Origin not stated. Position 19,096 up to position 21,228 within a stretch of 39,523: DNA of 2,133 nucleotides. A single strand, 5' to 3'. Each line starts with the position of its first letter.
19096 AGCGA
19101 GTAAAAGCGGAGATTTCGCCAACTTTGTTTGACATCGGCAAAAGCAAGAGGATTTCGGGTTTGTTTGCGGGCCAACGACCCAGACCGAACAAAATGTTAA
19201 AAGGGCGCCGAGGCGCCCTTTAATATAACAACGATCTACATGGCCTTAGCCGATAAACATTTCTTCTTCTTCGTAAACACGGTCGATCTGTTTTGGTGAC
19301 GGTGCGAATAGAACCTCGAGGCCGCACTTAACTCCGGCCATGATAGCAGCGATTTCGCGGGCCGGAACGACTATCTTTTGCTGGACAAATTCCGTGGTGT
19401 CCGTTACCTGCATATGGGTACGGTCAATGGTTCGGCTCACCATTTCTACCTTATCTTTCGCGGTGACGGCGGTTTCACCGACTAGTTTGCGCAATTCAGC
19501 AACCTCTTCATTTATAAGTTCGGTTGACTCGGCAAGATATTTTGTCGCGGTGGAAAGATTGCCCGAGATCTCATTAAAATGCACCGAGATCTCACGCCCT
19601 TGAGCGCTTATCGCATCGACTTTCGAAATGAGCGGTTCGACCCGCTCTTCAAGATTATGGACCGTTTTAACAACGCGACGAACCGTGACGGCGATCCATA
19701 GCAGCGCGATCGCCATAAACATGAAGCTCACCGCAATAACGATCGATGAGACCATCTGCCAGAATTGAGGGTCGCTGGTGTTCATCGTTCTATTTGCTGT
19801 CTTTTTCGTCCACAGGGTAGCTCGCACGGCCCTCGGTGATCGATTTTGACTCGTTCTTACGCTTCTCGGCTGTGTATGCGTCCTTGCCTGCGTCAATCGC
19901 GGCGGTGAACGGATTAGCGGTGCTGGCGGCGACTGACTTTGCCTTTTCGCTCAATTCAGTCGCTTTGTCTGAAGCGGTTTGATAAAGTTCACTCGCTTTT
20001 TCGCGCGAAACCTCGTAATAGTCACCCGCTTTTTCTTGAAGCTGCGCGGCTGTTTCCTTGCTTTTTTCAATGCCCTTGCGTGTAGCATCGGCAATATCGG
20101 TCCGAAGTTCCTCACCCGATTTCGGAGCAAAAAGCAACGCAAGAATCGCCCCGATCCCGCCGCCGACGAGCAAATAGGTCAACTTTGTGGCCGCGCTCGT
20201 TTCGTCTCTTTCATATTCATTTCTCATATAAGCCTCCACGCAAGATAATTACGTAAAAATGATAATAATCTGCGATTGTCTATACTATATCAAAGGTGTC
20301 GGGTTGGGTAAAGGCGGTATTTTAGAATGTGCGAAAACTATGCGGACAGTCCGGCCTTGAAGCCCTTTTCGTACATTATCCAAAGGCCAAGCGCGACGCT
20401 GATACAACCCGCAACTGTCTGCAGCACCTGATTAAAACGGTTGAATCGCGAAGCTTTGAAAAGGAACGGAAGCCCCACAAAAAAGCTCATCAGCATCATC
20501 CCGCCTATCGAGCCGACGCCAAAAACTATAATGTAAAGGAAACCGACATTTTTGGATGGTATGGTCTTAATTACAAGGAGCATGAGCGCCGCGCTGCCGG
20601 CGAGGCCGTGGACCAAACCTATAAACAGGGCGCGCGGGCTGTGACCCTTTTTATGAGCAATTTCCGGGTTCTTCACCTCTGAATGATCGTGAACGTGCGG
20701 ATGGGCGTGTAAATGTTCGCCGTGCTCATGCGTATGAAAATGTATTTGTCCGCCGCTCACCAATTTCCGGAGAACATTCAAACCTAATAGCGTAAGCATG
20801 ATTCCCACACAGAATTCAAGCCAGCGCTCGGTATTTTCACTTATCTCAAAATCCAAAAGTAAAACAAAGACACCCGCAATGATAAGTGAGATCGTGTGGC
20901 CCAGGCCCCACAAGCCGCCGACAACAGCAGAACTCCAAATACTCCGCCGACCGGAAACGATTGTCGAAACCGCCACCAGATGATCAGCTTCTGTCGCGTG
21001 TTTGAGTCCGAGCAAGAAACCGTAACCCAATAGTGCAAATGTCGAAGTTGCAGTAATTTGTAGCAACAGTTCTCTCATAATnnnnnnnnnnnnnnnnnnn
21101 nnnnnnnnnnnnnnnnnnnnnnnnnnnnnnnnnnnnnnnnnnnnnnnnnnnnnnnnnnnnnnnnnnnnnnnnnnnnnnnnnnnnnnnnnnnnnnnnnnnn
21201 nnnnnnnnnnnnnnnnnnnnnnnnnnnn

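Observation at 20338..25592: DUF4331 - TPR - NicO-fusion - NicO operon: candidate uncharacterised extracytoplasmic metal (Ni/Co/Cu) handling system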

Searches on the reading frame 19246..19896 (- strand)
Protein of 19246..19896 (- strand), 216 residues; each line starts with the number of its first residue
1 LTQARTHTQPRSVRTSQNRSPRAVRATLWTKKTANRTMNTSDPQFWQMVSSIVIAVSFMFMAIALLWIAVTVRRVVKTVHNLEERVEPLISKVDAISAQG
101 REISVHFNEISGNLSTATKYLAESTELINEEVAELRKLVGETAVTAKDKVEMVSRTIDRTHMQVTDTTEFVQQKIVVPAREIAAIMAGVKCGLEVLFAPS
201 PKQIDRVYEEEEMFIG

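Call 22: search_protein_families(library=pfam, proteins=[window:19246-19896:-], max_evalue=10)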
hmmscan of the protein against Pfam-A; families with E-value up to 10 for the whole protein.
window:19246-19896:- (216 aa): 12 families
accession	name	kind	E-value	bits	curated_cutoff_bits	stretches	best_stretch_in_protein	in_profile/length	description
PF06103.16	DUF948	-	0.00011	22.7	37.2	1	51-125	7-81/89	Bacterial protein of unknown function (DUF948)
PF08650.15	DASH_Dad4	-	0.0082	16.6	29.8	1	71-126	12-66/71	DASH complex subunit Dad4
PF09769.14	ApoO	-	0.012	16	31.4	1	122-174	10-62/131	Apolipoprotein O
PF11377.13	DUF3180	-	0.062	14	28.4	1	52-89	28-64/135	Protein of unknown function (DUF3180)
PF06008.19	Laminin_I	-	0.072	13.2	34.6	2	101-210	15-126/259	Laminin Domain I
PF24771.2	Ig_CFAP74_1st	-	0.073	13.9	29.2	1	145-200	18-73/97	CFAP74 first Ig-like domain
PF22905.2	Hydro_N_hd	-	0.079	13.3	27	1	82-164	77-165/195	Hydrolase N-terminal helical domain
PF21329.2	CYP38_PsbQ-like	-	0.085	13.8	27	1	89-159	20-92/117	Peptidyl-prolyl cis-trans isomerase CYP38-like, PsbQ-like domain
PF07219.19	HemY_N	-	0.091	13.3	31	1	46-130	10-91/107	HemY protein N-terminus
PF05531.17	NPV_P10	-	0.27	12.2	29.8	1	76-115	24-66/75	Nucleopolyhedrovirus P10 protein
PF06009.19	Laminin_II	-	0.29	11.6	33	1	72-108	54-93/138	Laminin Domain II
PF20663.3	COG4_N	-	1.8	9.1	27.3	1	126-173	12-58/107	Conserved oligomeric Golgi complex subunit 4, N-terminal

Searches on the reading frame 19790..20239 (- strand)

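Call 22: search_protein_families(library=pfam, proteins=[window:19790-20239:-], max_evalue=10)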
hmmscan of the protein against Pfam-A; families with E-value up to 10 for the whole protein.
window:19790-20239:- (149 aa): 6 families
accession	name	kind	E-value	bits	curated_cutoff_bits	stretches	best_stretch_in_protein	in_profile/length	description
PF12732.12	YtxH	-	3.1e-16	60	37.5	1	22-101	3-71/71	YtxH-like protein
PF01442.23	Apolipoprotein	-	0.0038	17.4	90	1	43-117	40-114/190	Apolipoprotein A1/A4/E domain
PF09361.15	Phasin_2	-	0.028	15.1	24.9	1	42-113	25-98/100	Phasin protein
PF01025.24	GrpE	-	0.067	13.3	25.8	1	51-137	7-93/165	GrpE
PF14013.11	MT0933_antitox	-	0.087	13.5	27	1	80-121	2-44/49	MT0933-like antitoxin protein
PF00430.23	ATP-synt_B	-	0.24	11.9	28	1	55-111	40-96/132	ATP synthase B/B' CF(0)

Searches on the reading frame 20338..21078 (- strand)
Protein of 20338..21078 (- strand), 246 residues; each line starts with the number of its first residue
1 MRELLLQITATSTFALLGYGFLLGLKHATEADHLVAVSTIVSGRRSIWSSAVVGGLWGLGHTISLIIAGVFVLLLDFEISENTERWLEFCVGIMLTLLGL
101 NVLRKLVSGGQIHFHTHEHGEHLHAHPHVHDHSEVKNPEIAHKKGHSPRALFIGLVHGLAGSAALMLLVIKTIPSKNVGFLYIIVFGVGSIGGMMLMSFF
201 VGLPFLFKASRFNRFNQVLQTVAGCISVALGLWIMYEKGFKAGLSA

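Call 3: search_protein_families(library=pfam, proteins=[window:20338-21078:-], max_evalue=0.01)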
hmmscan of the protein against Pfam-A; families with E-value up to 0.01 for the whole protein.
window:20338-21078:- (246 aa): 2 families
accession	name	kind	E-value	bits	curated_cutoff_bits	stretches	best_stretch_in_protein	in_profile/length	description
PF13386.12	DsbD_2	-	1.5e-05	25.4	24.9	1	59-233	40-199/199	Cytochrome C biogenesis protein transmembrane region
PF03824.22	NicO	-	2.7e-05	24.1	27.7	1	15-199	3-200/287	High-affinity nickel-transport protein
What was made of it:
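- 20338..21078 (-): g4: short UreH-like/NicO-related permease, 246 aa. It is an accessory member of the cluster. DsbD_2 25.4 bits and NicO 24.1 bits (call 3).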

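Call 4: search_protein_families(library=ncbifam, proteins=[window:20338-21078:-], max_evalue=0.01)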
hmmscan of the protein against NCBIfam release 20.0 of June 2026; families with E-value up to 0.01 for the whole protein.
window:20338-21078:- (246 aa): 3 families
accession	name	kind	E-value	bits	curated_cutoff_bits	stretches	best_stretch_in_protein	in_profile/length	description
TIGR00802.1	nico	subfamily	0.0001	21.8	333.05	1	21-89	5-74/281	HoxN/HupN/NixA family nickel/cobalt transporter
NF033827.1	CDF_efflux_DmeF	equivalog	0.0003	20.3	250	1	62-199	90-225/309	CDF family Co(II)/Ni(II) efflux transporter DmeF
NF007454.0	PRK10019.1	subfamily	0.0014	17.9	195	1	13-143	13-147/283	nickel/cobalt efflux transporter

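Call 67: search_dna_similar(query=window:20338-21078:-, collection=plasmids, mode=protein, max_rows=20)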
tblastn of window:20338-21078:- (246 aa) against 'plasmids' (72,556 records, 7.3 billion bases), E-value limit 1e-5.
Records with a match: 29; places in all: 29; records where one place covers at least 80% of the query: 26.
Best place of each record, by identity: <60% 29.
By first word of the organism name: Bradyrhizobium 7; Hymenobacter 3; Afipia 2; Celeribacter 2; Bacillus 1; Runella 1; Aestuarium 1; Niallia 1; Peribacillus 1; Sphingopyxis 1; and 9 more.
By predicted mobility (MOB-suite, as given by PLSDB): non-mobilizable 14; mobilizable 9; conjugative 6.
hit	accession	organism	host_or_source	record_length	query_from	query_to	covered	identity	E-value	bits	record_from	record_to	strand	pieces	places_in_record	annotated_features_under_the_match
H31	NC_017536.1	Afipia carboxidovorans OM4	-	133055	27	237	86%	40.8%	9e-28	118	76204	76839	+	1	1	sulfite exporter TauE/SafE family protein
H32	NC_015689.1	Afipia carboxidovorans OM5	-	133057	27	237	86%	40.8%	9e-28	118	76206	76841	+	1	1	sulfite exporter TauE/SafE family protein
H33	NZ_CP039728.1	Bacillus sp. S3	whole organism,Contaminated Mine Soils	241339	26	244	89%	38.1%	8e-32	130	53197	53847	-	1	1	sulfite exporter TauE/SafE family protein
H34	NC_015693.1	Runella slithyformis DSM 19594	fresh water lake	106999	27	241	87%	36.7%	2e-25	111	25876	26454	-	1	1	urease accessory protein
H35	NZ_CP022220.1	Bradyrhizobium guangxiense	peanut,cell culture,roots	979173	26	243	89%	36.2%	9e-28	118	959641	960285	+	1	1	urease accessory protein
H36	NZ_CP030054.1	Bradyrhizobium guangzhouense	Arachis hypogaea,Microbe,nodule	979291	26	243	89%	36.2%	9e-28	118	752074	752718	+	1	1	urease accessory protein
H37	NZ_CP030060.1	Bradyrhizobium sp. CCBAU 53351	Arachis hypogaea,Microbe,nodule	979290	26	243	89%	36.2%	9e-28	118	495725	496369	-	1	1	urease accessory protein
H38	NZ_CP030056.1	Bradyrhizobium sp. CCBAU 53340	Arachis hypogaea,Microbe,nodule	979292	26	243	89%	36.2%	9e-28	118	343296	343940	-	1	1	urease accessory protein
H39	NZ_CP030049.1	Bradyrhizobium sp. CCBAU 53338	Arachis hypogaea,Microbe,nodule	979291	26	243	89%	36.2%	9e-28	118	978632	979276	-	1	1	none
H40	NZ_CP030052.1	Bradyrhizobium guangdongense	peanut,cell culture,roots of peanut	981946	26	243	89%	36.2%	9e-28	118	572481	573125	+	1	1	urease accessory protein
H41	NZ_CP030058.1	Bradyrhizobium guangdongense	Arachis hypogaea,Microbe,nodule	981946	26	243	89%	36.2%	9e-28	118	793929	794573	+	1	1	urease accessory protein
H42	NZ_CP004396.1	Celeribacter indicus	-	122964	27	239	87%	36.1%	6e-19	92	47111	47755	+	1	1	nickel transporter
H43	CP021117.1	Aestuarium zhoushanense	pure culture,tidal flat sample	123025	27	239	87%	36.1%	6e-19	92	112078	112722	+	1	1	hypothetical protein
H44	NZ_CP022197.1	Celeribacter ethanolicus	cell culture,oil-contaminated sediment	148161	27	239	87%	36.1%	6e-19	92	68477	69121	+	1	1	nickel transporter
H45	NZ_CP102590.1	Niallia taxi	-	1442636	26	244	89%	34.7%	2e-30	125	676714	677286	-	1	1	none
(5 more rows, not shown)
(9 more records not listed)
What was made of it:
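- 20338..21078 (-): Plasmid homologues are annotated 'urease accessory protein' or 'nickel transporter' (call 67).
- Closest known: NiCoT / UreH / HupE-UreJ secondary nickel-cobalt permeases. Same: Its plasmid homologues are annotated as urease accessory protein or nickel transporter (call 67).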
